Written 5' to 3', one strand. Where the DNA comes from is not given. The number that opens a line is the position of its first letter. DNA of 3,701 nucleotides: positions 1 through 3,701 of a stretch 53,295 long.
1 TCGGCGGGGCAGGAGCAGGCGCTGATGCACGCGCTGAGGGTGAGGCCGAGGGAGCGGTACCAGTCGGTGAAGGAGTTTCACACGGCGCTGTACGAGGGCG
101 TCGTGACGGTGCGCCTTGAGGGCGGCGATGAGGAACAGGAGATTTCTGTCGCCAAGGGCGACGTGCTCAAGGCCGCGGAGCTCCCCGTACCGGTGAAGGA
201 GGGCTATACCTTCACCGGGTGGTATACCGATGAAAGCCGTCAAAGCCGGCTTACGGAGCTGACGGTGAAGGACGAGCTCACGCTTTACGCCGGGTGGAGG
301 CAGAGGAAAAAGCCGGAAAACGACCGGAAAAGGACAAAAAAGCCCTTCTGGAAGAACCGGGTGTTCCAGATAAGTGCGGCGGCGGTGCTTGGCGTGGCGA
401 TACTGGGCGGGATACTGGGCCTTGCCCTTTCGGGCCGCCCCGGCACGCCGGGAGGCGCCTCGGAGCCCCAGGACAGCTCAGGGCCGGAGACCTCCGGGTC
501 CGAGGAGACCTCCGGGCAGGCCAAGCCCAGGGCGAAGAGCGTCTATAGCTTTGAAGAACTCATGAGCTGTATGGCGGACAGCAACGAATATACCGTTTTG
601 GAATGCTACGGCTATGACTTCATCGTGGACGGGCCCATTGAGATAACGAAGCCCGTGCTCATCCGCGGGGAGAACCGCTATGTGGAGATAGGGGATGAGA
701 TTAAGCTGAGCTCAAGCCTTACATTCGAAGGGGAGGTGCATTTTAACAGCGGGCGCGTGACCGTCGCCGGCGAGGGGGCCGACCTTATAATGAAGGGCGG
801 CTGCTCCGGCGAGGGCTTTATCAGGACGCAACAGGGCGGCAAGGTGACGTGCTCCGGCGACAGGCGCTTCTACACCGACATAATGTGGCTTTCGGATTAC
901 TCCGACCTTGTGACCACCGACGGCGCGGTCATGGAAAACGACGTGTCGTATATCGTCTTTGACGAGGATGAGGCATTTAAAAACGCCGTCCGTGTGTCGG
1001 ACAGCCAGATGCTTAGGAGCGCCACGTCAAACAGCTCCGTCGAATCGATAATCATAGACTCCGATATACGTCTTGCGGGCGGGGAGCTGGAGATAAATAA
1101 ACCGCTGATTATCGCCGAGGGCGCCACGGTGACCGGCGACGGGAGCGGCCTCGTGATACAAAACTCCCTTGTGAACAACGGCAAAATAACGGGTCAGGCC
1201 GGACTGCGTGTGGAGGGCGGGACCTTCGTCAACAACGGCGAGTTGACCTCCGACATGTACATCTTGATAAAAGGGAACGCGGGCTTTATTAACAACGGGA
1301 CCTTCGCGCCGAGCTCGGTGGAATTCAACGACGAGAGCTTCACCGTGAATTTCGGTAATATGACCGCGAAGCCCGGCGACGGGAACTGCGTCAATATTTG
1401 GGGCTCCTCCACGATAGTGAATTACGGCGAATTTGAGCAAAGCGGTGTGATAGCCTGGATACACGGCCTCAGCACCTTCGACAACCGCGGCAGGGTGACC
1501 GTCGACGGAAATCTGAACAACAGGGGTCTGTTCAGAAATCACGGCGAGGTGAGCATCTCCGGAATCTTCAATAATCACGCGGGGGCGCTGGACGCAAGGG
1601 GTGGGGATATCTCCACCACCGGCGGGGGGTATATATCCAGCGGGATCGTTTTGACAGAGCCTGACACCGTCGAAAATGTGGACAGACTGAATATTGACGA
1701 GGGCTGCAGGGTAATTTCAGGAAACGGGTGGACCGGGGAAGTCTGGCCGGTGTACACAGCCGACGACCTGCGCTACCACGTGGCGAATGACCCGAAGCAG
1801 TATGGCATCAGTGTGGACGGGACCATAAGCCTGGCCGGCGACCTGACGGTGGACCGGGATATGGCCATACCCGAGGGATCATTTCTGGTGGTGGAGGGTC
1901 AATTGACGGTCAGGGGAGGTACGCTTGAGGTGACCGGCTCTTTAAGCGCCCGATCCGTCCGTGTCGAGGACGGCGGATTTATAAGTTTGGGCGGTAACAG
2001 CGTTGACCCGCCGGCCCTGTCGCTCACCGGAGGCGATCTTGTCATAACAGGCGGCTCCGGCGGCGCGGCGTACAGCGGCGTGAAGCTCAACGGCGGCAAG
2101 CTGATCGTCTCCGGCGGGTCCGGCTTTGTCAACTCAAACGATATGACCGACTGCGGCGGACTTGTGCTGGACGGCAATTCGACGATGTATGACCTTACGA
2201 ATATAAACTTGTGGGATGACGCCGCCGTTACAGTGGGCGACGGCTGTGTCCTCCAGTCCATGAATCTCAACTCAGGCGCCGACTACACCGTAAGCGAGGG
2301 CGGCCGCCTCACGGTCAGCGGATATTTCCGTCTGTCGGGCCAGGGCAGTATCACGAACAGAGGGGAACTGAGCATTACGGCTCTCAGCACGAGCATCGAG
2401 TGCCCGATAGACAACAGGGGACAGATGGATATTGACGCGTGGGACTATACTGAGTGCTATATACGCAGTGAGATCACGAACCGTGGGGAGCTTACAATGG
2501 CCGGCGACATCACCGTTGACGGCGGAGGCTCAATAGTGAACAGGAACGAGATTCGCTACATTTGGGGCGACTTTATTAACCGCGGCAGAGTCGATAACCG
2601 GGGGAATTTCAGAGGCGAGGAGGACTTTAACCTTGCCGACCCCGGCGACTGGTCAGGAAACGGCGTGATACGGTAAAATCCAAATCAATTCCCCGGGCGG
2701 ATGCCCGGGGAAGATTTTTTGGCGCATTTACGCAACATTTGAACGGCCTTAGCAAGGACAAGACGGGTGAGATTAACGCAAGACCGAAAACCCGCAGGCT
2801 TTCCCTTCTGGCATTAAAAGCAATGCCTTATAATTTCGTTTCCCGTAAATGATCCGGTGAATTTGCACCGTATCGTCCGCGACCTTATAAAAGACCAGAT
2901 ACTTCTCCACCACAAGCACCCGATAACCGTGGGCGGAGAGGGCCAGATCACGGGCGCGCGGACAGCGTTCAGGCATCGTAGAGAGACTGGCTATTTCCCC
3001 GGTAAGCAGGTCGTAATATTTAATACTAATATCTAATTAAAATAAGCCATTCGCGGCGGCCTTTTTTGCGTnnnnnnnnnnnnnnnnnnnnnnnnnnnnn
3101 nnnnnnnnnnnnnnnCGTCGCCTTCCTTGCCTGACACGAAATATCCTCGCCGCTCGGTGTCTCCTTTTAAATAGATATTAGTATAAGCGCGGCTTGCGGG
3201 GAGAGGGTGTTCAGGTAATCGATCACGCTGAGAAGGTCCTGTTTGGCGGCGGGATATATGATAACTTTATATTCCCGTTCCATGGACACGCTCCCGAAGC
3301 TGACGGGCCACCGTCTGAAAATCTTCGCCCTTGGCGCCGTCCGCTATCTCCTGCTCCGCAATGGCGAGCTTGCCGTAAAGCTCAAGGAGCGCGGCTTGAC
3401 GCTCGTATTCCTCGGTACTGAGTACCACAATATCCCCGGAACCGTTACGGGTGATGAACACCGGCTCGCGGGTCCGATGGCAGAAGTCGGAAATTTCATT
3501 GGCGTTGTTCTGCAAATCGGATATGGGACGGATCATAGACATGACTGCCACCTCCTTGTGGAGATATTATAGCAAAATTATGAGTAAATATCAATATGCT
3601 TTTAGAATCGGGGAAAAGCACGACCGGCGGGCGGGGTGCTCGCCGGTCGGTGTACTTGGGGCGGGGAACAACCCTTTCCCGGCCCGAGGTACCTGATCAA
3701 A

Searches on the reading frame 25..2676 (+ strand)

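Call 11: search_protein_families(library=pfam, proteins=[window:25-2676:+], max_evalue=0.01)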
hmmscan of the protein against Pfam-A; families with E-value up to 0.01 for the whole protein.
window:25-2676:+ (883 aa): 2 families
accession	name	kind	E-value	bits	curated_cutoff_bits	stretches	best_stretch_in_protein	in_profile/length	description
PF09479.16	Flg_new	-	2.5e-10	40.7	27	1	30-89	6-64/65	Listeria-Bacteroides repeat domain (List_Bact_rpt)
PF20585.4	Pectate_lyase_5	-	0.0035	17.9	24.3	0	322-390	2-73/126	Putative pectate lyase-like adhesive domain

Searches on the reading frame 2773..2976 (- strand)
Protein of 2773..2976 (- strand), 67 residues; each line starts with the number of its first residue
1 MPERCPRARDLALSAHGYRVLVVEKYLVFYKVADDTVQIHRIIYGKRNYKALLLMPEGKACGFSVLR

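Call 74: search_protein_families(library=pfam, proteins=[window:2773-2976:-], max_evalue=0.01)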
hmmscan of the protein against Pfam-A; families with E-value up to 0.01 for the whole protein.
window:2773-2976:- (67 aa): 1 family
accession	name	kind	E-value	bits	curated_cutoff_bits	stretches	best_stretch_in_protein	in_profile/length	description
PF05016.21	ParE_toxin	-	6.5e-05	23.9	23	1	4-49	45-89/89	ParE toxin of type II toxin-antitoxin system, parDE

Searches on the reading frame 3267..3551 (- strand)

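Call 74: search_protein_families(library=pfam, proteins=[window:3267-3551:-], max_evalue=0.01)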
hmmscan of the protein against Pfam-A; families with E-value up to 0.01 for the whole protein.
window:3267-3551:- (94 aa): 1 family
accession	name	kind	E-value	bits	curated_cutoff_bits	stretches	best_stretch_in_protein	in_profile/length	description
PF02604.26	PhdYeFM_antitox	-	2e-11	44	29.8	1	6-68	2-64/74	Antitoxin Phd_YefM, type II toxin-antitoxin system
